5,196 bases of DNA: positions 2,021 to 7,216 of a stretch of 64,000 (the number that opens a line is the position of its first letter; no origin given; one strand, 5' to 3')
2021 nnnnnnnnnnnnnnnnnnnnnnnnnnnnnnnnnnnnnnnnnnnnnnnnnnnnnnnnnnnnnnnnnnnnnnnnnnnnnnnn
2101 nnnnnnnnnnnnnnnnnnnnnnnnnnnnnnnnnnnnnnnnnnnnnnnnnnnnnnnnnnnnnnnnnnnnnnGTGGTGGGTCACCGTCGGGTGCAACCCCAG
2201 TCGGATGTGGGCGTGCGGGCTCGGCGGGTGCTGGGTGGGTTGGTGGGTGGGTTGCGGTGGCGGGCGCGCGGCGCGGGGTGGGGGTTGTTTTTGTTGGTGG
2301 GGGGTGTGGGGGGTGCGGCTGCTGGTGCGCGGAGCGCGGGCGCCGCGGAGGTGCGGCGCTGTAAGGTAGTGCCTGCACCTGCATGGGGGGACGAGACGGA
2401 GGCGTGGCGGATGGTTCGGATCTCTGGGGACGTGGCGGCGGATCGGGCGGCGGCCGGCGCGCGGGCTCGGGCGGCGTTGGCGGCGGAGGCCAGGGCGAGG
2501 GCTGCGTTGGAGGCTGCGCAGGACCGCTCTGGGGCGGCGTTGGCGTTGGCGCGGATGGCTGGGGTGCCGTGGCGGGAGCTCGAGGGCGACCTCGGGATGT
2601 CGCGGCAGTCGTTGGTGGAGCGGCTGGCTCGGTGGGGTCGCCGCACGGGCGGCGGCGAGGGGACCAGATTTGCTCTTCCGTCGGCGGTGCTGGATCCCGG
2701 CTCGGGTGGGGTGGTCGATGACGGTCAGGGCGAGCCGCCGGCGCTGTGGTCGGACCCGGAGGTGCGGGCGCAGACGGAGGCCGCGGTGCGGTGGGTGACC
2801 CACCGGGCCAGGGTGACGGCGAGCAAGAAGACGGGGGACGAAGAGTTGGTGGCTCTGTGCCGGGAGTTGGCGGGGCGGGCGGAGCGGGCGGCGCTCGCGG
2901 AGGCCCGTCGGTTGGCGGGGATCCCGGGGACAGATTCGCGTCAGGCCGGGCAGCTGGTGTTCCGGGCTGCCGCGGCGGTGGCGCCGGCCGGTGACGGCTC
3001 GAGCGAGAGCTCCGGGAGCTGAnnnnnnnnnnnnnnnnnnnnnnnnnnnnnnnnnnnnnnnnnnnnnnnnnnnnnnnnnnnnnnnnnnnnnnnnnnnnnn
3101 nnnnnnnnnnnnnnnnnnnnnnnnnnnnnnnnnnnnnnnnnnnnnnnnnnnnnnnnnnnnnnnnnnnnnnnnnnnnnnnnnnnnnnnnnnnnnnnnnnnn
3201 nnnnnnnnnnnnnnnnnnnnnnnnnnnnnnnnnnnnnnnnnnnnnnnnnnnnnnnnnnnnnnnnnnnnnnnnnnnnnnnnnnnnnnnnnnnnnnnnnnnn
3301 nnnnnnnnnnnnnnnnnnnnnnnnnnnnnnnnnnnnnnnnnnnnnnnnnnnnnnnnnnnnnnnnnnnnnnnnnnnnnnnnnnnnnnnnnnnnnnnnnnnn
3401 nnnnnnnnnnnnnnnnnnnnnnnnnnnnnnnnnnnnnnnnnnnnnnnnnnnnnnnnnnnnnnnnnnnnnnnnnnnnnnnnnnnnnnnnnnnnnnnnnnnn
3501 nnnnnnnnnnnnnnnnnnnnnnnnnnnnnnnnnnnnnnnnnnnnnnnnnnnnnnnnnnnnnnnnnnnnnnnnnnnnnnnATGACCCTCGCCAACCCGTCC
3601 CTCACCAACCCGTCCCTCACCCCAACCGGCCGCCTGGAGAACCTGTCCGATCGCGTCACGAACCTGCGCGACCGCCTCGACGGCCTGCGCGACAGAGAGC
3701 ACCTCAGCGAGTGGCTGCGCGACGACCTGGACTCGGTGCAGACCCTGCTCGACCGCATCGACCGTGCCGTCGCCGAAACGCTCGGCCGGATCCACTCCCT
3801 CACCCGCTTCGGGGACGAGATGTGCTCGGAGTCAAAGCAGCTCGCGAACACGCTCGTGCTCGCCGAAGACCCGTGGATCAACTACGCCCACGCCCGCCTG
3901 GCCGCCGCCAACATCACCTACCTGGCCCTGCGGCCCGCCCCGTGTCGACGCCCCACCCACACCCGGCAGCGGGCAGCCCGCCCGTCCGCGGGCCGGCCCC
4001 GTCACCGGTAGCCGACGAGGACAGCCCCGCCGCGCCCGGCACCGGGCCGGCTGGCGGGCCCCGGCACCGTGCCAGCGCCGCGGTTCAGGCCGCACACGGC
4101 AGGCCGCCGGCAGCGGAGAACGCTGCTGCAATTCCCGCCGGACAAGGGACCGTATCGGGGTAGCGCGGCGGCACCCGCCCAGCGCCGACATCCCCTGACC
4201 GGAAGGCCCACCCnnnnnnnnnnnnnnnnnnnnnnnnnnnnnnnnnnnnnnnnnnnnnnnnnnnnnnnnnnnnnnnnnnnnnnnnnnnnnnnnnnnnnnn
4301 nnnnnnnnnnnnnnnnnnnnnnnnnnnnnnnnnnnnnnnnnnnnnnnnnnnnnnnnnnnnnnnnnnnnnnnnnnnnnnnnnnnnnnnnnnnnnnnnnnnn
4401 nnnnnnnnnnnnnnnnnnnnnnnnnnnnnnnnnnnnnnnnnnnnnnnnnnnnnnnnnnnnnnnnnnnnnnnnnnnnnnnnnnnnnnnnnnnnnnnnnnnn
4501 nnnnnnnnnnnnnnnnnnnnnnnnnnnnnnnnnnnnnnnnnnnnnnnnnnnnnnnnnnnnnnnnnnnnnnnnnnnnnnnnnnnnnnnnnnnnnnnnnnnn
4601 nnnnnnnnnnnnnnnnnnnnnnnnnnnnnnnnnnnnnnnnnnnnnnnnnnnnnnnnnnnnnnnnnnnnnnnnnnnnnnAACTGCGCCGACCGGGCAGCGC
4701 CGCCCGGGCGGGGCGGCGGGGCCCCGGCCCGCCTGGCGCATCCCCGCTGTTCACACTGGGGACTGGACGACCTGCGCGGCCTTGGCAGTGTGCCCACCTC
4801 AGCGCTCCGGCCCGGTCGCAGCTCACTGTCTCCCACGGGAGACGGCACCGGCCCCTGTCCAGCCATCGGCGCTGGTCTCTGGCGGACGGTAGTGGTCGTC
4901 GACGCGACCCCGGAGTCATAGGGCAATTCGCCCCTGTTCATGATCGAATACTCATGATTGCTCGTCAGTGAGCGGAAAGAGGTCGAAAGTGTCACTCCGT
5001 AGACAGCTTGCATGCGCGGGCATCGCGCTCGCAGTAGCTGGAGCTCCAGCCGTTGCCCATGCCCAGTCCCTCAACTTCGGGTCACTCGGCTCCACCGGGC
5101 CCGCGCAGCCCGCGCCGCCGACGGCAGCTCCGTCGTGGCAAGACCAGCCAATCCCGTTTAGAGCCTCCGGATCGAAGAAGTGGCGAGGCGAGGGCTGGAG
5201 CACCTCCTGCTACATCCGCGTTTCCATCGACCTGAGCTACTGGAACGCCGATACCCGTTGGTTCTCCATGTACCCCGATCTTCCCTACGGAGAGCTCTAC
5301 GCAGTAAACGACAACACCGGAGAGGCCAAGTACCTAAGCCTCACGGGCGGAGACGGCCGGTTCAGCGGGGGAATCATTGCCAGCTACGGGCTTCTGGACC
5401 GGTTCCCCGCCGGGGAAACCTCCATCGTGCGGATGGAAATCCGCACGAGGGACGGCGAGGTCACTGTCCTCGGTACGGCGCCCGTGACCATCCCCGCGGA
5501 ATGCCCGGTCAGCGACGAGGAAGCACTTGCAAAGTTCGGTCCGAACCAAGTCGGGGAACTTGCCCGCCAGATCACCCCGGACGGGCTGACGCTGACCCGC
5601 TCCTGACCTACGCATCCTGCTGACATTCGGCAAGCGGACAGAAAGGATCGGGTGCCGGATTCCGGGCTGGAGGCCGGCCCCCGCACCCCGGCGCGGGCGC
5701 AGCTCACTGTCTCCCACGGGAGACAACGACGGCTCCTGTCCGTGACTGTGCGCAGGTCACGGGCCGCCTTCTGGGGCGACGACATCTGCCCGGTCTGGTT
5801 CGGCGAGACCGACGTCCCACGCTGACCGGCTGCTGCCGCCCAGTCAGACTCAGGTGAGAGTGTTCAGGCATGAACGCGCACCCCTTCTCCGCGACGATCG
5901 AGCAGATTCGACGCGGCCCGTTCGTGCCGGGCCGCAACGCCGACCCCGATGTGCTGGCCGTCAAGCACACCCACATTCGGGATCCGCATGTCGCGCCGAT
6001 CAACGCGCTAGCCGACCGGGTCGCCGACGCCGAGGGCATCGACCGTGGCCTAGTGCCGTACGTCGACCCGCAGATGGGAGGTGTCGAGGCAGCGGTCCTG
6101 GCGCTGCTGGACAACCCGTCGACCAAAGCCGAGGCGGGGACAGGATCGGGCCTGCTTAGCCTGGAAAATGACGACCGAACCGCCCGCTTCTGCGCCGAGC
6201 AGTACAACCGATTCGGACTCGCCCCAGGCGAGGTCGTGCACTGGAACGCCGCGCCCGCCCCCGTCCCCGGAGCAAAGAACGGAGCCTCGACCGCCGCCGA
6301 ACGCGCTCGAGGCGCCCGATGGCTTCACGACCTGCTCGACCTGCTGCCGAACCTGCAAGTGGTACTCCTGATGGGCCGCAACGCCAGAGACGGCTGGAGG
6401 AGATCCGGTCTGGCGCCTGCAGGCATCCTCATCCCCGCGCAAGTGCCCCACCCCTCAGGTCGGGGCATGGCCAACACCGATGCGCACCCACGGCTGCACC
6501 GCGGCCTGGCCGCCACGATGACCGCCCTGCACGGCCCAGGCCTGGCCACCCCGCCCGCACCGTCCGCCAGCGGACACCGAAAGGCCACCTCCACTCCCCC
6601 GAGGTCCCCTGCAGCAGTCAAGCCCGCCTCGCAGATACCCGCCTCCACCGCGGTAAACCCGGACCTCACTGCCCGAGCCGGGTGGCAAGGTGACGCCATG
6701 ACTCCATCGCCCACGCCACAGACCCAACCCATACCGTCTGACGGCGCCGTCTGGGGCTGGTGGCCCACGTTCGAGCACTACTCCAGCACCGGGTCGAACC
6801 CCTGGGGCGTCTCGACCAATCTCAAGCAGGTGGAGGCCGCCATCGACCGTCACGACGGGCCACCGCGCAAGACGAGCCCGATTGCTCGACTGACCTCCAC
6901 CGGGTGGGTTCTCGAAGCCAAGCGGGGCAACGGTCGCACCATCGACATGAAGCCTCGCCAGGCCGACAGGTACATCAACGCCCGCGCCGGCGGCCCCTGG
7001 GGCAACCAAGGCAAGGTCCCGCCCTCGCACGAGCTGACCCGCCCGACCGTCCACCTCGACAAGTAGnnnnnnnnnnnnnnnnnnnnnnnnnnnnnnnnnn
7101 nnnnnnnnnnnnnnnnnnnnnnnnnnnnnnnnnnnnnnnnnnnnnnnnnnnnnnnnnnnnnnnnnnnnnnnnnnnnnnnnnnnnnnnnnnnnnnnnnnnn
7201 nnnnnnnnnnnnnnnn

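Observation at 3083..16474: Six copies of a composite element: perfect palindrome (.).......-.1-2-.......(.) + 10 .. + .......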

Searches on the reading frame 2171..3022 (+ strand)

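Call 11: search_protein_families(library=pfam, proteins=[window:2171-3022:+], max_evalue=0.01)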
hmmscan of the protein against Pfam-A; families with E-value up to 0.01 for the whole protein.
window:2171-3022:+ (283 aa): 0 families

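Call 73: search_protein_families(library=ncbifam, proteins=[window:2171-3019:+], max_evalue=0.01)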
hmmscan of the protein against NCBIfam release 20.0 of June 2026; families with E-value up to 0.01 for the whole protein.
window:2171-3019:+ (283 aa): 1 family
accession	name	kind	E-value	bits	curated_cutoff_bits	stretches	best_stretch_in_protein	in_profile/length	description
NF006870.0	PRK09364.1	subfamily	0.0068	16.2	162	0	74-132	10-65/161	cyclic pyranopterin monophosphate synthase MoaC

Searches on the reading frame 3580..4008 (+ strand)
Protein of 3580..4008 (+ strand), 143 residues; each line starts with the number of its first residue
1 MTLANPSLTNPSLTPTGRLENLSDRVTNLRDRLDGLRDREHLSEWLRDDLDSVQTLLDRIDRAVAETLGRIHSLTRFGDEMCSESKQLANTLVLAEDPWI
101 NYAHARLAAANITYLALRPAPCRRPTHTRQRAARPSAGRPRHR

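Call 31: search_protein_families(library=pfam, alignment_id=A1, max_evalue=0.01)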
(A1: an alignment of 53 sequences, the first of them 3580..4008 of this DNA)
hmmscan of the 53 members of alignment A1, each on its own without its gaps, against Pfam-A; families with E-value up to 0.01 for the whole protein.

A. member 1, window:3580-4008:+ (143 aa): 0 families

B. families by the number of members that match (of 53 scanned): 12 families
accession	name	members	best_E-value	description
PF02586.19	SRAP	1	1.9e-44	SOS response associated peptidase (SRAP)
PF10979.13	DUF2786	1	1.2e-10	Protein of unknown function (DUF2786)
PF01381.28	HTH_3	1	1.2e-09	Helix-turn-helix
PF13560.12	HTH_31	1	6.1e-08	Helix-turn-helix domain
PF12957.13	DUF3846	1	5.4e-07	Domain of unknown function (DUF3846)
PF23771.1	DUF7168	1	7.2e-07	Domain of unknown function (DUF7168)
PF09995.15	MPAB_Lcp_cat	1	0.00096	ER-bound oxygenase mpaB/B'/Rubber oxygenase, catalytic domain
PF12844.13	HTH_19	1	0.0017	Helix-turn-helix domain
PF07382.16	HC2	1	0.006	Histone H1-like nucleoprotein HC2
PF11390.13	FdsD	1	0.006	NADH-dependant formate dehydrogenase delta subunit FdsD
PF20237.3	DUF6594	1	0.007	Family of unknown function (DUF6594)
PF13565.12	HTH_32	1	0.0088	Homeodomain-like domain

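Call 72: search_protein_families(library=phrogs, proteins=[window:3580-4008:+], max_evalue=0.01)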
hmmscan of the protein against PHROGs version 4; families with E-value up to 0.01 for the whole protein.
window:3580-4008:+ (143 aa): 0 families

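Call 73: search_protein_families(library=ncbifam, proteins=[window:3580-4008:+], max_evalue=0.01)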
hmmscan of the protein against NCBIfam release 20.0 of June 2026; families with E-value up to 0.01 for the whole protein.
window:3580-4008:+ (143 aa): 0 families

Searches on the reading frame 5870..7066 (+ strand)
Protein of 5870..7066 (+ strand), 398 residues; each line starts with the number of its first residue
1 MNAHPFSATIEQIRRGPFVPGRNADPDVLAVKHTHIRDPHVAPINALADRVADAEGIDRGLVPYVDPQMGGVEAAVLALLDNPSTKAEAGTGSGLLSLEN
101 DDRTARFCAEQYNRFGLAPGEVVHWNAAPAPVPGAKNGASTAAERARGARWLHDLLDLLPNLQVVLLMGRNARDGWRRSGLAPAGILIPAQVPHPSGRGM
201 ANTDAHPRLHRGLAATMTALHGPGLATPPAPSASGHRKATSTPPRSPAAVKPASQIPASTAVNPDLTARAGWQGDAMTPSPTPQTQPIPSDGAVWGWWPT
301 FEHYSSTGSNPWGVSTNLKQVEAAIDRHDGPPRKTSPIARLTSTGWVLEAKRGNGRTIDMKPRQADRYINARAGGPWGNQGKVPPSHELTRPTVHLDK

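Call 11: search_protein_families(library=pfam, proteins=[window:5870-7066:+], max_evalue=0.01)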
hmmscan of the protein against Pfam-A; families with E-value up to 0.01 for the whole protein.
window:5870-7066:+ (398 aa): 0 families

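Call 15: find_encoding_contigs(protein=window:5870-7066:+, flank=10000, max_places=6)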
Protein window:5870-7066:+ (398 aa): 2 contigs read that carry it; 2 places shown.
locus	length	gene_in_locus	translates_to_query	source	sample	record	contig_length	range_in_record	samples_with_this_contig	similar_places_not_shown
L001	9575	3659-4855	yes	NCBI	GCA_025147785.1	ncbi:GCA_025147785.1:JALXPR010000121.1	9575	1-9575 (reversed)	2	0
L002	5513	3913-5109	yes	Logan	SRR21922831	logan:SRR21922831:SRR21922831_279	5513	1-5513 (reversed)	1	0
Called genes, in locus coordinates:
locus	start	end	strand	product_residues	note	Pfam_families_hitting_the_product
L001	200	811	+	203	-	-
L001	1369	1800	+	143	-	-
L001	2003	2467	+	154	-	-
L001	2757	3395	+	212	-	-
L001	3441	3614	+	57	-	-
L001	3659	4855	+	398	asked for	-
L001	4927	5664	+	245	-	PF02586:SRAP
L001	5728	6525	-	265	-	-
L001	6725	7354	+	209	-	-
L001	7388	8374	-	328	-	PF26125:AcrVA2-like (weak)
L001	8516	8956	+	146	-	-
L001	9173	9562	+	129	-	-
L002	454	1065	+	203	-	-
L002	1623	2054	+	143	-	-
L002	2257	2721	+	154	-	-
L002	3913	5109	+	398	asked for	-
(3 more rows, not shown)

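Call 72: search_protein_families(library=phrogs, proteins=[window:5870-7063:+], max_evalue=0.01)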
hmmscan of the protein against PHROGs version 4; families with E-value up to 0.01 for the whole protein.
window:5870-7063:+ (398 aa): 0 families

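Call 73: search_protein_families(library=ncbifam, proteins=[window:5870-7063:+], max_evalue=0.01)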
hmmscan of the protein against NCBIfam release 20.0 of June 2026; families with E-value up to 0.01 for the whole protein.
window:5870-7063:+ (398 aa): 0 families
